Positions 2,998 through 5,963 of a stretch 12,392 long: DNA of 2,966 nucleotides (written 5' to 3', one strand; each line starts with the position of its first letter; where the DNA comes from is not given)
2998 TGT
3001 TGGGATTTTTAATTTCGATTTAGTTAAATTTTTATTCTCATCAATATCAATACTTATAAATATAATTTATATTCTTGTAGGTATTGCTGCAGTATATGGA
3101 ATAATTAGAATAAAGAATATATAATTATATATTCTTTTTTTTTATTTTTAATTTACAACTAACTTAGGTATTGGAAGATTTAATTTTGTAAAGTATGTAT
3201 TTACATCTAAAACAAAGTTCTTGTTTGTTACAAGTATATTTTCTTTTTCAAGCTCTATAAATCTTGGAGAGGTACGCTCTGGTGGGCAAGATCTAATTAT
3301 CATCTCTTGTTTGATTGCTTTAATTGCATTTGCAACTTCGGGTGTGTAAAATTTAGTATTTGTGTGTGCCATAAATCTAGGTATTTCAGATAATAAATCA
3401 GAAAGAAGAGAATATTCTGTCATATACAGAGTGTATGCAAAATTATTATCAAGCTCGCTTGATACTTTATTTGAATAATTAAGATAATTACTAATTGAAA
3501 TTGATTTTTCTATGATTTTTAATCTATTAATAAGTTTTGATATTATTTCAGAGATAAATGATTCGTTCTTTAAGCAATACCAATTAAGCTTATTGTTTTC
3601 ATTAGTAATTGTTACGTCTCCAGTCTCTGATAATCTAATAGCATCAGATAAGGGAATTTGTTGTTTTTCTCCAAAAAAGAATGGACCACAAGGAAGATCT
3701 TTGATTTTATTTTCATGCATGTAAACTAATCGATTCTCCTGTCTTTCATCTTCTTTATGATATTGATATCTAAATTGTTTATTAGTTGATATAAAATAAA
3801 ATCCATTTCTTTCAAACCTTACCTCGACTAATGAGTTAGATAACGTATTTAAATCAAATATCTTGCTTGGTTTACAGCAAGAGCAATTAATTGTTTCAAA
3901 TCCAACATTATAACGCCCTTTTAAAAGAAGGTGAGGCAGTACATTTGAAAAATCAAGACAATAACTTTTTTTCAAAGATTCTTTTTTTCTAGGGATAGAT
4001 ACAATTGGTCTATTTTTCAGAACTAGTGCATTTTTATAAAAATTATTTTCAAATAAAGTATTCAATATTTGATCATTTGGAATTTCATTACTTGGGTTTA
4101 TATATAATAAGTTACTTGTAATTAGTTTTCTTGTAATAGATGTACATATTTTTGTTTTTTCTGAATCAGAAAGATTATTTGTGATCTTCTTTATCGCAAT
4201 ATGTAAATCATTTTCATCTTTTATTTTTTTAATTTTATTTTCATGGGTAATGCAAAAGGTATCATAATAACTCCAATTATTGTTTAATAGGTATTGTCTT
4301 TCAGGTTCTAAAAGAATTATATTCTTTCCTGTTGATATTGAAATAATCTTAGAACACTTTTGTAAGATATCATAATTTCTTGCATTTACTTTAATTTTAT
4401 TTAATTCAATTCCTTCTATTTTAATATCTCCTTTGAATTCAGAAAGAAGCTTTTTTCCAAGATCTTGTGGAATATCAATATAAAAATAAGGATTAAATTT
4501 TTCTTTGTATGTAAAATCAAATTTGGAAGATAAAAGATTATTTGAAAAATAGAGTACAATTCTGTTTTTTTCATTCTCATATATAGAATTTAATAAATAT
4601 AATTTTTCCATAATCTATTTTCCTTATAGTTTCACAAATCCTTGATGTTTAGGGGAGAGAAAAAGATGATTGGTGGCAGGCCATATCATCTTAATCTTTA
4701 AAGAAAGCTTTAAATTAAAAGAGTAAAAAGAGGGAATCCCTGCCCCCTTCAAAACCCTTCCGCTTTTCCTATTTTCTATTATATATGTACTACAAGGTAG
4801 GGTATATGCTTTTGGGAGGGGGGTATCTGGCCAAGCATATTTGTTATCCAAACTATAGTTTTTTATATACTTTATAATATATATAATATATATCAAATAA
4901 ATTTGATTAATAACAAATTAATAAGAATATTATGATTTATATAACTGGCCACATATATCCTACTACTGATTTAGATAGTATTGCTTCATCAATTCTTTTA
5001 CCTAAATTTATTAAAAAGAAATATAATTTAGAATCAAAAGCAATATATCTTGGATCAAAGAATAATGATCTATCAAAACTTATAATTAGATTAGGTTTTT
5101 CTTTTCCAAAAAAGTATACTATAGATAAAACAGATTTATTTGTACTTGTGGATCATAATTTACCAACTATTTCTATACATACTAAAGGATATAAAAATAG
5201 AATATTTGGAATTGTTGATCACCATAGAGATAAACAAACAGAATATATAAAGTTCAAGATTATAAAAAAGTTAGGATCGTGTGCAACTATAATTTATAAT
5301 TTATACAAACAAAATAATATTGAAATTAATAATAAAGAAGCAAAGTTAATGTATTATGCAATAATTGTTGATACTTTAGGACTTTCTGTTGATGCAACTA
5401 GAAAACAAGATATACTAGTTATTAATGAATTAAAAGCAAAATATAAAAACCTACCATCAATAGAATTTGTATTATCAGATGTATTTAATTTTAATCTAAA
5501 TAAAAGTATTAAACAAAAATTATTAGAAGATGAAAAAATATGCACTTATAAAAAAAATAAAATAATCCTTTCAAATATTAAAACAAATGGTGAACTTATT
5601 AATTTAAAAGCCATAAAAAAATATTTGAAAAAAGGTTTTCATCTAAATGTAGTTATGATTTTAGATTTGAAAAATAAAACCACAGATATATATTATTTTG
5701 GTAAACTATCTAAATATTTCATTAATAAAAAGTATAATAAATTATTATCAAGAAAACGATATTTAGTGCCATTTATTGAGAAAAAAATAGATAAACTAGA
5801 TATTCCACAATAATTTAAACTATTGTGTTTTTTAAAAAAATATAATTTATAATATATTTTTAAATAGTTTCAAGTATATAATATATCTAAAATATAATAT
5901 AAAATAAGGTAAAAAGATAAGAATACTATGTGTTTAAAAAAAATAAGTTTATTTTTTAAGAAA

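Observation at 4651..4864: G+C-rich, helix-dense island in an AT-rich intergenic region: candidate novel structured RNA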

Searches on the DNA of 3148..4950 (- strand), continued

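Call 78: search_with_rna_model(model_id=R1, sources=[window, L008, L009, L010, L011, L012, L013, L014, L015, L016, L017, L018, L019, L020, L021, L022, L023, L024, L025, L048, L049, L052, L054, L055, L056, L060, L001, L081, L083, L084], max_evalue=10, make_alignment=true, show_alignments=0)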
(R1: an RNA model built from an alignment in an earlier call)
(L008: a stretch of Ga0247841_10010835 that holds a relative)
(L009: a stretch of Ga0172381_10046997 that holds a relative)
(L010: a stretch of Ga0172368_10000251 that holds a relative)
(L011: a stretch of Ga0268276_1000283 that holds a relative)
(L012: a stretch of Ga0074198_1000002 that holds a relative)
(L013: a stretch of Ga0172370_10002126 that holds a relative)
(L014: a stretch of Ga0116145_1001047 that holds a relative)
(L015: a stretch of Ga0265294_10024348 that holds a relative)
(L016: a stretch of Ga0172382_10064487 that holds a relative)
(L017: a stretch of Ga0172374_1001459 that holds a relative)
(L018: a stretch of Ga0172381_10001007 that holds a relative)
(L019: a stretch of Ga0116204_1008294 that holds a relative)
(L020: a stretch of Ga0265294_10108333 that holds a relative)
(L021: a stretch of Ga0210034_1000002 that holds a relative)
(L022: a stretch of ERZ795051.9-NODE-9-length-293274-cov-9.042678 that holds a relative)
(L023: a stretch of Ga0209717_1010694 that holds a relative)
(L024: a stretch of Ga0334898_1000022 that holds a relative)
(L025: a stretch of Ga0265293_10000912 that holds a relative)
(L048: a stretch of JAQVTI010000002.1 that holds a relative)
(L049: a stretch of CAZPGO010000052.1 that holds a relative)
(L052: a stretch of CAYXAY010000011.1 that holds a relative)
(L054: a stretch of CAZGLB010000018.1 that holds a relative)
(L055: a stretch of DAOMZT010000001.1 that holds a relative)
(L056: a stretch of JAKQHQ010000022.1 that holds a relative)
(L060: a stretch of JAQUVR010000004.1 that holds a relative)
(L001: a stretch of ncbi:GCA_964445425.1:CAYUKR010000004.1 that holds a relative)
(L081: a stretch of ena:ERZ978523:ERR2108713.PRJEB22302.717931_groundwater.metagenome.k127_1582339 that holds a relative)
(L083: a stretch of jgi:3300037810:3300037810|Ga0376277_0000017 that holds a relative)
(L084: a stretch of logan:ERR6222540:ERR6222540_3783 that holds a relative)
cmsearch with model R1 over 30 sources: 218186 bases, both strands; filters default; matches with E-value up to 10: 25.
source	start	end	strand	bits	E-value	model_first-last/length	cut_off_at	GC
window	4653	4764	-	130.3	2.1e-27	1-112/112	no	0.4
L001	9848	9959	+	130.3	2.1e-27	1-112/112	no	0.4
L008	2847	2959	+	128.9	4.4e-27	1-112/112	no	0.38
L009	845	956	+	117.5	1.8e-24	1-112/112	no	0.4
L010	2857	2965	+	111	5.6e-23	1-112/112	no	0.35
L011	2847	2958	+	96.3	1.4e-19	1-112/112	no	0.39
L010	2809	2904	-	22.7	0.011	1-112/112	no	0.29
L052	2336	2456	-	19.1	0.078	1-112/112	no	0.27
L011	2797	2897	-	18.1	0.13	1-112/112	no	0.35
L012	2872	2961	+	18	0.13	1-112/112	no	0.31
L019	3278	3364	+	17.8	0.15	1-112/112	no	0.28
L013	2866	2962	+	17.4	0.18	1-112/112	no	0.31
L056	4363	4475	+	16.7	0.27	1-112/112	no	0.35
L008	2850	2954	-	15.2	0.6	1-112/112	no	0.35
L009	840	951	-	14.5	0.86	1-112/112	no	0.38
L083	6082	6174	+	14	1.1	1-112/112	no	0.28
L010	2253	2350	+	13.4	1.5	1-112/112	no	0.24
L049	4066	4143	-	13.2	1.8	1-112/112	no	0.24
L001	9915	9954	-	12.9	2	68-107/112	no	0.38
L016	1295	1372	-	12.5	2.5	1-112/112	no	0.26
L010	2916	3033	-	11.8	3.7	1-112/112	no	0.31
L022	2281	2398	-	11.5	4.4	1-112/112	no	0.31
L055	2147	2264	-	11.5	4.4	1-112/112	no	0.31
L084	8029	8117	+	10.5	7.3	1-112/112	no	0.21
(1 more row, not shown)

Alignment A5: 25 matches aligned to the model, 192 columns, each read 5' to 3' on its own strand. Consensus structure (alignment columns), stored with it:
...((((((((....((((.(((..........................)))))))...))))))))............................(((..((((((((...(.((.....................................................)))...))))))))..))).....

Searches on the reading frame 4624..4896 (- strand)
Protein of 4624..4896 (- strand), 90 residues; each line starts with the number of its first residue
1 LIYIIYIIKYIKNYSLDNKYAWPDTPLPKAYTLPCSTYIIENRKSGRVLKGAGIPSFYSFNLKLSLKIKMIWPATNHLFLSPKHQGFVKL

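Call 10: search_protein_families(library=pfam, proteins=[window:4624-4896:-], max_evalue=0.01)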
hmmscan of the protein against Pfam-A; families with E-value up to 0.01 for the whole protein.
window:4624-4896:- (90 aa): 0 families

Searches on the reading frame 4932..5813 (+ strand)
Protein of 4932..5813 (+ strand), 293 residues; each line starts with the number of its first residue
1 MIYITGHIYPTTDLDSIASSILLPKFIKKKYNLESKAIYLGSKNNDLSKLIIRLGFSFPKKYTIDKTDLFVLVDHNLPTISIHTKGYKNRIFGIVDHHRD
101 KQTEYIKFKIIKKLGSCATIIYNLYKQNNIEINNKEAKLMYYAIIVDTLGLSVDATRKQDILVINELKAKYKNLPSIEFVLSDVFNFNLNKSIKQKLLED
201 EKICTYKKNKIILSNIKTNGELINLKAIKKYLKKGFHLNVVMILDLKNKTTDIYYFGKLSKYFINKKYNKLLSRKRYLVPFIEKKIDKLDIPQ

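Call 10: search_protein_families(library=pfam, proteins=[window:4932-5813:+], max_evalue=0.01)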
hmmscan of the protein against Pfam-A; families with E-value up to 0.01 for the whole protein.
window:4932-5813:+ (293 aa): 1 family
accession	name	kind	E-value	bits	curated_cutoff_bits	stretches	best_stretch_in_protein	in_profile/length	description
PF01368.27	DHH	-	1.3e-15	58.2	28.1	1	2-144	2-125/125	DHH family, N-terminal domain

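Call 12: find_encoding_contigs(protein=window:4932-5813:+, flank=10000)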
Protein window:4932-5813:+ (293 aa): 2 contigs read that carry it; 2 places shown.
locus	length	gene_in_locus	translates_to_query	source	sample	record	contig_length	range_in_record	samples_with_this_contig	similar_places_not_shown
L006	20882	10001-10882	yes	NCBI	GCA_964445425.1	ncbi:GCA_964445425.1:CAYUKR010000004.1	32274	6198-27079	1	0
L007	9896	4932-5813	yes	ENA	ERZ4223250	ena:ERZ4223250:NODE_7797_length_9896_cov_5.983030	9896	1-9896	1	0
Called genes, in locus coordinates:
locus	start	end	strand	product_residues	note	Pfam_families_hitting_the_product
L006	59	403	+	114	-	PF01282:Ribosomal_S24e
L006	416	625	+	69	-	PF01599:Ribosomal_S27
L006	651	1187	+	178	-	PF02517:Rce1-like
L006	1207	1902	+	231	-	PF03129:HGTP_anticodon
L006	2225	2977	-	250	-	PF01963:TraB_PrgY_gumN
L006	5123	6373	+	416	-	-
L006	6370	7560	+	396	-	PF01494:FAD_binding_3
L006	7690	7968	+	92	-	PF01918:Alba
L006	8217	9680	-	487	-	-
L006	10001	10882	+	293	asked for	PF01368:DHH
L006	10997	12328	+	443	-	PF00535:Glycos_transf_2 (weak), PF13641:Glyco_tranf_2_3, PF13506:Glyco_transf_21 (weak), PF13632:Glyco_trans_2_3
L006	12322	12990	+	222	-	-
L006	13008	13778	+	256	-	PF00882:Zn_dep_PLPC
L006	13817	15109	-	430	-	PF01523:PmbA_TldD_1st (weak), PF19289:PmbA_TldD_3rd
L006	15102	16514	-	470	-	PF01523:PmbA_TldD_1st, PF19289:PmbA_TldD_3rd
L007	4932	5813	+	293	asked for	PF01368:DHH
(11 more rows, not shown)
